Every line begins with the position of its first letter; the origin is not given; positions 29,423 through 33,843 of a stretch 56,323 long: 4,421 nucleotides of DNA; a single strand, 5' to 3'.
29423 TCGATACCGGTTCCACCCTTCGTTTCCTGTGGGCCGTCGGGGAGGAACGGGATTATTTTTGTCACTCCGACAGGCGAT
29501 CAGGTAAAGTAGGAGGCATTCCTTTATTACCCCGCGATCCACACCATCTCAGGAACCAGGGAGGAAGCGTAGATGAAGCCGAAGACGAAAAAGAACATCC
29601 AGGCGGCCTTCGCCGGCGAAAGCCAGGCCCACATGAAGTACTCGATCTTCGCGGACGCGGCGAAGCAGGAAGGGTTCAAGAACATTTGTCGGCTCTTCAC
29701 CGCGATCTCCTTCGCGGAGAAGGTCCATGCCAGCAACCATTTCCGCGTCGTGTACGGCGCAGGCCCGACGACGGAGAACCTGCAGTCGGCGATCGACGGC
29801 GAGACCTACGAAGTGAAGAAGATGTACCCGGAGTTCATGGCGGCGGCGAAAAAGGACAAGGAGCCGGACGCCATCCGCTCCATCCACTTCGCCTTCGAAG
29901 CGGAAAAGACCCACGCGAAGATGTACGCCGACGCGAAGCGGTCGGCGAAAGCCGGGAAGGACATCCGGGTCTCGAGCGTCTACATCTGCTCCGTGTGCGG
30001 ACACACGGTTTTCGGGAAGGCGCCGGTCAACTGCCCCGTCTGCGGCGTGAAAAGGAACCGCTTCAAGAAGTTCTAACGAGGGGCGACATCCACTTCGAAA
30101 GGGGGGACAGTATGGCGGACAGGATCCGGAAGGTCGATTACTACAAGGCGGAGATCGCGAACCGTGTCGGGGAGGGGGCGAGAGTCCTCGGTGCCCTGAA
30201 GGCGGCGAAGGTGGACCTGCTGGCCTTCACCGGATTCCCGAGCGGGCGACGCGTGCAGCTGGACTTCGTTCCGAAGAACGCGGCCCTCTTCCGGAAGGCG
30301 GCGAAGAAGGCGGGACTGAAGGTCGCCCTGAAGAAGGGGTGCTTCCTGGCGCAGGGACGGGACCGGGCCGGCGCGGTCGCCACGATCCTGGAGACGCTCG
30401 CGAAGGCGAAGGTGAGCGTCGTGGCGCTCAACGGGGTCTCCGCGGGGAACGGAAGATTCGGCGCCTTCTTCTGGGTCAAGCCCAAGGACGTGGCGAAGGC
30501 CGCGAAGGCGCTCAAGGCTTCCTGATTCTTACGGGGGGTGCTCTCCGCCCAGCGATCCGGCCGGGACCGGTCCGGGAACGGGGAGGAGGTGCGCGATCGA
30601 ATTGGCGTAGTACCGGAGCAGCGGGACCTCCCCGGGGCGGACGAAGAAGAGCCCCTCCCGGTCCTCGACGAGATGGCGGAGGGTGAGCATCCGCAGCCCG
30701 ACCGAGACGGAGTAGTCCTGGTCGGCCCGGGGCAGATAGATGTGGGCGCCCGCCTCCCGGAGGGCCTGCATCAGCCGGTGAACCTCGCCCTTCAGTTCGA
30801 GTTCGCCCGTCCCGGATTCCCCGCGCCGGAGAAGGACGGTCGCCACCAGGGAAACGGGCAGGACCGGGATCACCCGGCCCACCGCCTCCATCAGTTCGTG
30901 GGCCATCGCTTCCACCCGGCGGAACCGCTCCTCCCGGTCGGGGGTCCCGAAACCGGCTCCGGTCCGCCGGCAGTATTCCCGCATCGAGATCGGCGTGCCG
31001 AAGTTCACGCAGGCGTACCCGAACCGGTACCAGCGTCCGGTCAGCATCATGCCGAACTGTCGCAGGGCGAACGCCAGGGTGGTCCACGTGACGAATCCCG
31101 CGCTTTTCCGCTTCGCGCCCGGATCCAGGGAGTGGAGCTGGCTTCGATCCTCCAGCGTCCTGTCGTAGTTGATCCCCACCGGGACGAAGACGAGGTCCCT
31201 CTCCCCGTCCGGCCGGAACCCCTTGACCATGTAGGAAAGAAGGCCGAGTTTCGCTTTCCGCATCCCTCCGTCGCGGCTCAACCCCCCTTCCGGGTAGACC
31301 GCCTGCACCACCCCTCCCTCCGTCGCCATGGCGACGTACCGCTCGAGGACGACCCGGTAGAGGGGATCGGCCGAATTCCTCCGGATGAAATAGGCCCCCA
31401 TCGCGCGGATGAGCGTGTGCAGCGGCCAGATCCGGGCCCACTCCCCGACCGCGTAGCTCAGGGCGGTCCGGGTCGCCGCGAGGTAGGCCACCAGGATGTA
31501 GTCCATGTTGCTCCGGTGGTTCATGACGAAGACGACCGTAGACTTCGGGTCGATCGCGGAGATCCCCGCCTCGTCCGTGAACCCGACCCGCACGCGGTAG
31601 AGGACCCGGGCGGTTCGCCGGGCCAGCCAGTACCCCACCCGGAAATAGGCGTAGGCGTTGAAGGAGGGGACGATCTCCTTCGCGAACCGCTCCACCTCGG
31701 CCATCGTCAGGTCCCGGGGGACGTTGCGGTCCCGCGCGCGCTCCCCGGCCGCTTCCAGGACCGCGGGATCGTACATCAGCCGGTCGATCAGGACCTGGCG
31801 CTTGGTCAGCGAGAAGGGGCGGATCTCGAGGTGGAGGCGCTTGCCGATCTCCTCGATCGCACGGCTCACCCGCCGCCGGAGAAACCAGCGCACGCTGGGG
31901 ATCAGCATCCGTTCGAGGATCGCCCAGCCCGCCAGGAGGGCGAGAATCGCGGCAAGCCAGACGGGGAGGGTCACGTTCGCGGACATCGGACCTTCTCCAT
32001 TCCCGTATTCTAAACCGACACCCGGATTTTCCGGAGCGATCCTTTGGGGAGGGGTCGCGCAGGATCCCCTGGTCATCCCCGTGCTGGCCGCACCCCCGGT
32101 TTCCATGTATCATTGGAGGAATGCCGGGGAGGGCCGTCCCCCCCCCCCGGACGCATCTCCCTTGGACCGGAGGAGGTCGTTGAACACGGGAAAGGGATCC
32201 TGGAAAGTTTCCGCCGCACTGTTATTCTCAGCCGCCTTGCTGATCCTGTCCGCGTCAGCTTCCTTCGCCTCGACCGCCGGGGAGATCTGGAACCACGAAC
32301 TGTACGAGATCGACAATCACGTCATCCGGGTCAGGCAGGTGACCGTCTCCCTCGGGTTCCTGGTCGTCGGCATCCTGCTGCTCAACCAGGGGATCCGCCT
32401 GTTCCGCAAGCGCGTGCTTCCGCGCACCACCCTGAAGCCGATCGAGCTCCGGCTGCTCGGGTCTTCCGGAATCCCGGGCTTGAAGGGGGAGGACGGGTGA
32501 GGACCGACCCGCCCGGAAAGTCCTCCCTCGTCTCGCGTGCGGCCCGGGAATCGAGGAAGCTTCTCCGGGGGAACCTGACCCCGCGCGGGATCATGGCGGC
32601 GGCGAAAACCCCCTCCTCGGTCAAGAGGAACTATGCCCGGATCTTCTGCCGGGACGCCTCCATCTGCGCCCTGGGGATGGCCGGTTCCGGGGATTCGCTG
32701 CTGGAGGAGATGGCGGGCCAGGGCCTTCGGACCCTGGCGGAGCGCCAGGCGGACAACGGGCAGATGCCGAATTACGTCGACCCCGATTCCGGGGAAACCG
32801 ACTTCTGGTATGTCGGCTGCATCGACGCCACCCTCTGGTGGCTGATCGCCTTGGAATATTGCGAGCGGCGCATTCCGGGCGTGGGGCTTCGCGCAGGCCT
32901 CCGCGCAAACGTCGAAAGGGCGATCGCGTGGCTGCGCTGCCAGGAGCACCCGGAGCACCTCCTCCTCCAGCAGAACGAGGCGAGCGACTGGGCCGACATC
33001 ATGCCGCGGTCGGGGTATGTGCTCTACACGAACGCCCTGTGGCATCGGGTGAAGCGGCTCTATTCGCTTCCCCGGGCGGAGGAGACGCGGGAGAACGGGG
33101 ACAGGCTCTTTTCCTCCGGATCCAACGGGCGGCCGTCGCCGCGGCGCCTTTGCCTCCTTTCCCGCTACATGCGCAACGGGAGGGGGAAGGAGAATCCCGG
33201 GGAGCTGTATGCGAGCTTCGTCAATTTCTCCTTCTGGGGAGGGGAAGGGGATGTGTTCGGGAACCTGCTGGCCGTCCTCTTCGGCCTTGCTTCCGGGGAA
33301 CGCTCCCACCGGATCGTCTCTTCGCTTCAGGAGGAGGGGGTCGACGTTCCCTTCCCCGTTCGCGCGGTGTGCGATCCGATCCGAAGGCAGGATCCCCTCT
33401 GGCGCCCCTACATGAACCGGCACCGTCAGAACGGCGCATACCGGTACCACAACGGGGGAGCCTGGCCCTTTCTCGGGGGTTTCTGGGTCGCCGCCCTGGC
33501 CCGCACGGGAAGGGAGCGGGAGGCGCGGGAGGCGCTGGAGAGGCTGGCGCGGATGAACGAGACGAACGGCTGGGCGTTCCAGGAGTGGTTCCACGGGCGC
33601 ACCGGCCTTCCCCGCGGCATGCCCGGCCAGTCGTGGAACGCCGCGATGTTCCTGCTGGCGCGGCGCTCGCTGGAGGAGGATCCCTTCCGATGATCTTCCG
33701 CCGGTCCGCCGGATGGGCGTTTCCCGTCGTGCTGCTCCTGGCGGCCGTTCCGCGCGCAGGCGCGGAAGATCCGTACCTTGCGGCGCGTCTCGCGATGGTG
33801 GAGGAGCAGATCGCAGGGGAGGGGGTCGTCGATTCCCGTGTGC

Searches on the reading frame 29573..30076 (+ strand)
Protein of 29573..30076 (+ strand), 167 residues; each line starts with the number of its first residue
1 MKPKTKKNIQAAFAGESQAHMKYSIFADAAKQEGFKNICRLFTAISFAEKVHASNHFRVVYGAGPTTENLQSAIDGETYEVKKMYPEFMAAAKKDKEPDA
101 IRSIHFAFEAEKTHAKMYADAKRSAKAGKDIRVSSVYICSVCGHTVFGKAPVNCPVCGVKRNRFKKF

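Call 37: search_protein_families(library=pfam, proteins=[window:29573-30076:+], max_evalue=0.00001)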
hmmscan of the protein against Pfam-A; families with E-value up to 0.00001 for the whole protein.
window:29573-30076:+ (167 aa): 2 families
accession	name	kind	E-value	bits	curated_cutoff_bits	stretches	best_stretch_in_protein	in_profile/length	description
PF02915.23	Rubrerythrin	-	7.9e-22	78.5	22.8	1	7-121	1-136/137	Rubrerythrin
PF21349.2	RUBY_RBDX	-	1.2e-08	34.7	26.5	1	137-165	1-30/30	Rubrerythrin, rubredoxin-like domain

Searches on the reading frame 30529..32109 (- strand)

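Call 37: search_protein_families(library=pfam, proteins=[window:30529-32109:-], max_evalue=0.00001)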
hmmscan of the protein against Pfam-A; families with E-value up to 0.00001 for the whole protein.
window:30529-32109:- (526 aa): 2 families
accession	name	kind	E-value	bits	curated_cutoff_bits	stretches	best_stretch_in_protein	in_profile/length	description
PF19277.4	GPAT_C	-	8.5e-20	71.7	25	1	361-512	28-188/344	Glycerol-3-phosphate acyltransferase C-terminal region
PF01553.26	Acyltransferase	-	1.6e-16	60.8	23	1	185-313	9-131/132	Acyltransferase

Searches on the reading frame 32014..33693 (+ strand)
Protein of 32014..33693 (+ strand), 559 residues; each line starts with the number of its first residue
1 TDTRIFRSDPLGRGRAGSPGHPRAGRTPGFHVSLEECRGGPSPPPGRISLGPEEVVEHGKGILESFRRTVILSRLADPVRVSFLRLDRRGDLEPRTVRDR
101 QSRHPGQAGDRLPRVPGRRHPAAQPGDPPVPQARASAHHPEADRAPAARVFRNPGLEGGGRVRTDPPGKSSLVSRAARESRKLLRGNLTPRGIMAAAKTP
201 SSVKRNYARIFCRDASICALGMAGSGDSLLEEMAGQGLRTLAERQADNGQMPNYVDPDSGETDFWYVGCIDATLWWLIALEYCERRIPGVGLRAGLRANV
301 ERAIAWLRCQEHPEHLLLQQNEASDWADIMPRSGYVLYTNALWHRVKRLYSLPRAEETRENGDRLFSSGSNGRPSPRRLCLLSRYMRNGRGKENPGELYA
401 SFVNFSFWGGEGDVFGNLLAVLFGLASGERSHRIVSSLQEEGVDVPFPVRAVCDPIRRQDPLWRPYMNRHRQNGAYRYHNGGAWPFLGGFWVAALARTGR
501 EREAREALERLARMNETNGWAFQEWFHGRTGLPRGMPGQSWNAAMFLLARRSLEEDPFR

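Call 37: search_protein_families(library=pfam, proteins=[window:32014-33693:+], max_evalue=0.00001)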
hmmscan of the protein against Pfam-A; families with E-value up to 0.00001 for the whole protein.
window:32014-33693:+ (559 aa): 3 families
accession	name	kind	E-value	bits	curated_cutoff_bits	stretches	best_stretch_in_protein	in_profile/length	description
PF12899.13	Glyco_hydro_100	-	4.5e-19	68.9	23.6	1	414-554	292-433/435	Alkaline and neutral invertase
PF06202.20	GDE_C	-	8.9e-09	35.2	21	1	456-545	268-364/367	Amylo-alpha-1,6-glucosidase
PF22422.2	MGH1-like_GH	-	6.9e-08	32.9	27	1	418-541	244-355/356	Mannosylglycerate hydrolase MGH1-like glycoside hydrolase domain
